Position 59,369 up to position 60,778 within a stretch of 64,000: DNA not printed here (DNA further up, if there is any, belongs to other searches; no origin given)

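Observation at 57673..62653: GT2 - OMP barrel - Cys-rich GT9 - GT9 - BNR lipoprotein module fused onto the end of the T9SS cargo array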

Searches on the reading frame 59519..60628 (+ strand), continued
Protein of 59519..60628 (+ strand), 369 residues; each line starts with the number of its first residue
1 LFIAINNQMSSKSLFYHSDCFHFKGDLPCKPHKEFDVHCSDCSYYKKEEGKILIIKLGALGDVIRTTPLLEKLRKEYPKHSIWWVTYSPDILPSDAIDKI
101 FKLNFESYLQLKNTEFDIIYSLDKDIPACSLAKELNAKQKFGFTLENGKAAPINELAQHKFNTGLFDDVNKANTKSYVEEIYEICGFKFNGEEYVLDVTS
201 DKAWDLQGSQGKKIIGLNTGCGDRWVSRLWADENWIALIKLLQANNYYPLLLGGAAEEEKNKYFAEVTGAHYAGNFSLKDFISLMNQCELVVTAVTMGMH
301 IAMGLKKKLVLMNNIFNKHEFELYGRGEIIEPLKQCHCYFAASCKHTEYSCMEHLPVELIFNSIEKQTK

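Call 42: search_protein_families(library=pfam, proteins=[L035:8464-9939:+, L035:11059-12249:+, L035:12249-13403:+, L074:11068-13416:+, L074:13418-14542:+, L090:11105-11992:+, L090:11998-13596:+, L045:8441-9607:+, L045:9614-11281:+, L092:8343-9836:+], max_evalue=0.001)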
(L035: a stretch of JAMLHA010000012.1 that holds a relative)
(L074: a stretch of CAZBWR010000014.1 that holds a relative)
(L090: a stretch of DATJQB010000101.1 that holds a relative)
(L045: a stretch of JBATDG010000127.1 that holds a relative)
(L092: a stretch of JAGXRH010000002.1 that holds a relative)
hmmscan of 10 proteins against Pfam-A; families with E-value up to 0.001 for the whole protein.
L035:8464-9939:+ (491 aa): 1 family
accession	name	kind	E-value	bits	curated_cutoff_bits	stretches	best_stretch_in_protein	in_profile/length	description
PF03739.19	LptF_LptG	-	2e-77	261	27.9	1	9-461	4-352/353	Lipopolysaccharide export system permease LptF/LptG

L035:11059-12249:+ (396 aa): 5 families
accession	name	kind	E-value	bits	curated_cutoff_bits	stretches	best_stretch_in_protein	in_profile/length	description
PF13692.12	Glyco_trans_1_4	-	9.4e-17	62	27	1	225-358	4-141/142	Glycosyl transferases group 1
PF13439.12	Glyco_transf_4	-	1.9e-12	48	28.5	1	16-211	2-168/170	Glycosyltransferase Family 4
PF13524.12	Glyco_trans_1_2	-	1.9e-07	31.5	25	1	252-385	9-140/144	Glycosyl transferase-like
PF00534.26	Glycos_transf_1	-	1.8e-05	24.8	26.4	1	212-370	5-169/172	Glycosyl transferases group 1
PF13579.12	Glyco_trans_4_4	-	4.7e-05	24.2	29.7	1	19-208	4-158/158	Glycosyl transferase 4-like domain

L035:12249-13403:+ (384 aa): 3 families
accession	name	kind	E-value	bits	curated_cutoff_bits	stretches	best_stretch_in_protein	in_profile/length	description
PF13692.12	Glyco_trans_1_4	-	3.3e-24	86.2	27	1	222-352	3-139/142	Glycosyl transferases group 1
PF00534.26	Glycos_transf_1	-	3.7e-14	53.1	26.4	1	208-367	3-170/172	Glycosyl transferases group 1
PF13524.12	Glyco_trans_1_2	-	4.3e-10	40.1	25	1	254-382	17-141/144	Glycosyl transferase-like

L074:11068-13416:+ (782 aa): 1 family
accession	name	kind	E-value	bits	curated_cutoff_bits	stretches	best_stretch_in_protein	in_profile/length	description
PF09586.16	YfhO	-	2.6e-16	59.6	28.5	2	671-750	755-835/835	Bacterial membrane protein YfhO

L074:13418-14542:+ (374 aa): 4 families
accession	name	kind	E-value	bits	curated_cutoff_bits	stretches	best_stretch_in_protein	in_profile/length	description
PF13692.12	Glyco_trans_1_4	-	5.9e-25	88.6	27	1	201-340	2-139/142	Glycosyl transferases group 1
PF00534.26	Glycos_transf_1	-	3.7e-23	82.3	26.4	1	187-347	1-162/172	Glycosyl transferases group 1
PF13439.12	Glyco_transf_4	-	3.7e-06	27.5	28.5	1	16-166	2-152/170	Glycosyltransferase Family 4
PF13579.12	Glyco_trans_4_4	-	0.00012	22.9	29.7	1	16-165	1-145/158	Glycosyl transferase 4-like domain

L090:11105-11992:+ (295 aa): 7 families
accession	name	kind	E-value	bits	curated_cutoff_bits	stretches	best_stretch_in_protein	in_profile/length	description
PF13489.12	Methyltransf_23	-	2.1e-17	63.8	27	1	93-242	20-160/164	Methyltransferase domain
PF08241.18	Methyltransf_11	-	1.1e-13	52.1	21.2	1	101-189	2-94/95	Methyltransferase domain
PF13649.12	Methyltransf_25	-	6.8e-11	43.2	27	1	101-186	3-97/97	Methyltransferase domain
PF08242.18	Methyltransf_12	-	1.2e-10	42.4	30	1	101-187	2-97/98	Methyltransferase domain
PF13847.12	Methyltransf_31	-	1.7e-08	34.7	27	1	98-194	6-113/145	Methyltransferase domain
PF07021.18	MetW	-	9.4e-06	25.8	21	1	94-178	12-98/193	Methionine biosynthesis protein MetW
PF08003.17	Methyltransf_9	-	9.8e-06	25.2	23.8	1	100-192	120-219/315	Protein of unknown function (DUF1698)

L090:11998-13596:+ (532 aa): 1 family
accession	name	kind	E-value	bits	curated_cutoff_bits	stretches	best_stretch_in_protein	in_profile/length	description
PF13231.12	PMT_2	-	3.4e-12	47.3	26.1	1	81-241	2-160/160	Dolichyl-phosphate-mannose-protein mannosyltransferase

L045:8441-9607:+ (388 aa): 4 families
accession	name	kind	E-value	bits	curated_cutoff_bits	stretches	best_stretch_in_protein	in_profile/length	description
PF13692.12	Glyco_trans_1_4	-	1.5e-25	90.5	27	1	207-349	2-142/142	Glycosyl transferases group 1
PF00534.26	Glycos_transf_1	-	2.2e-20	73.3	26.4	1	202-364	11-170/172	Glycosyl transferases group 1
PF13579.12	Glyco_trans_4_4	-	1.6e-10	42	29.7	1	14-163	1-145/158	Glycosyl transferase 4-like domain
PF13439.12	Glyco_transf_4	-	0.00022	21.7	28.5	1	14-162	2-150/170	Glycosyltransferase Family 4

L045:9614-11281:+ (555 aa): 0 families

L092:8343-9836:+ (497 aa): 3 families
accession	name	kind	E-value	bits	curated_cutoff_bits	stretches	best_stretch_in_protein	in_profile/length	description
PF00535.33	Glycos_transf_2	-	1.8e-39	135.8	23.3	1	193-352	1-165/168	Glycosyl transferase family 2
PF10111.15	Glyco_tranf_2_2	-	1.9e-11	44.4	27.3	1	193-292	1-101/276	Glycosyltransferase like family 2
PF13641.12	Glyco_tranf_2_3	-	3.3e-09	37.6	27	1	191-309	2-124/230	Glycosyltransferase like family 2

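Call 58: predict_structure(alignment_id=A3)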
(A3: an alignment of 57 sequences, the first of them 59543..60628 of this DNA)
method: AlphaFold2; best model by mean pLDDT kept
length: 361 residues; sequences in the alignment: 57
mean_pLDDT: 93.9   pTM: 0.90
mean pLDDT of the five models: 93.9, 93.0, 92.6, 92.4, 92.0
residues with pLDDT >= 90: 292; 70-90: 65; 50-70: 3; < 50: 1
segments of 3 or more residues with pLDDT < 50: none
pLDDT, mean of each block of 10 residues (from residue 1): 74 88 89 91 98 95 98 97 94 97 98 97 98 98 98 95 96 98 94 89 96 80 96 98 94 97 95 95 93 96 95 95 92 85 91 98 90
secondary structure, 60 per line:
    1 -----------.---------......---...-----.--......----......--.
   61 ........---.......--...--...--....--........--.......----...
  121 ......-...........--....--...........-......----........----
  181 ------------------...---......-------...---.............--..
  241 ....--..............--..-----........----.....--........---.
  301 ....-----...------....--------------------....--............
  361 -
elements in order: H22-27 E42-47 H52-57 H60-68 E72-78 E91-94 H97-104 E107-113 H118-126 E128-138 E141-144 H147-157 H159-164 H169-176 E205-210 H224-236 E239-244 H247-260 H270-277 E282-286 H289-296 E300-304 E319-322 H343-346 H349-360

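Call 62: fold_search(model_id=the predicted structure, library=pdb)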
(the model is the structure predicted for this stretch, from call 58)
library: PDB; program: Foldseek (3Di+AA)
matches with E <= 10: 1795; with E <= 0.001: 214
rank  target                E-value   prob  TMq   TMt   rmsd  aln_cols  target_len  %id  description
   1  3tov_B                8.3e-16  1.00  0.67  0.70   4.3       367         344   19  The crystal structure of the glycosyl transferase family 9 from Veillonella parvula DSM 2008 (released 2011-09-21)
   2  3tov_A                9.9e-16  1.00  0.69  0.71   4.1       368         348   19  The crystal structure of the glycosyl transferase family 9 from Veillonella parvula DSM 2008 (released 2011-09-21)
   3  2h1h_A                1.1e-13  1.00  0.57  0.63   7.2       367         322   15  E. coli heptosyltransferase WaaC with ADP-2-deoxy-2-fluoro heptose (released 2007-05-22)
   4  2h1h_B                3.2e-13  1.00  0.57  0.65   8.1       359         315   15  E. coli heptosyltransferase WaaC with ADP-2-deoxy-2-fluoro heptose (released 2007-05-22)
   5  1psw                  4.6e-13  1.00  0.64  0.69   5.4       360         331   15  Structure of E. coli ADP-heptose lps heptosyltransferase II (released 2003-07-08)
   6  2h1f_A                1.2e-12  1.00  0.58  0.65   7.9       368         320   15  E. coli heptosyltransferase WaaC with ADP (released 2007-05-22)
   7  6dfe_B                1.4e-12  1.00  0.63  0.69   7.3       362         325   15  The structure of a ternary complex of E. coli WaaC (released 2018-09-05)
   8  2gt1_B                1.7e-12  1.00  0.57  0.67   7.9       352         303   15  E. coli heptosyltransferase WaaC. (released 2007-05-01)
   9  2gt1_A                1.8e-12  1.00  0.57  0.63   8.4       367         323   15  E. coli heptosyltransferase WaaC. (released 2007-05-01)
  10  4rap_J                6.2e-09  1.00  0.55  0.52   5.9       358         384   11  Crystal structure of bacterial iron-containing dodecameric glycosyltransferase TibC from enterotoxigenic E.coli H10407 (released 2014-10-29)
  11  4rap_L                1.2e-08  1.00  0.56  0.54   5.8       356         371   12  Crystal structure of bacterial iron-containing dodecameric glycosyltransferase TibC from enterotoxigenic E.coli H10407 (released 2014-10-29)
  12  9grx_1                1.9e-08  1.00  0.55  0.50   9.5       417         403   10  NDH-PSI-LHCI supercomplex from S. oleracea (released 2025-02-12)
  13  4rb4_L                2.7e-08  1.00  0.56  0.54   5.9       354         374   12  Crystal structure of dodecameric iron-containing heptosyltransferase TibC in complex with ADP-D-beta-D-heptose at 3.9  (released 2014-11-05)
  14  4rb4_B                3.1e-08  1.00  0.56  0.53   5.5       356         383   12  Crystal structure of dodecameric iron-containing heptosyltransferase TibC in complex with ADP-D-beta-D-heptose at 3.9  (released 2014-11-05)
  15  4rap_H                3.1e-08  1.00  0.56  0.53   5.8       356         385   12  Crystal structure of bacterial iron-containing dodecameric glycosyltransferase TibC from enterotoxigenic E.coli H10407 (released 2014-10-29)
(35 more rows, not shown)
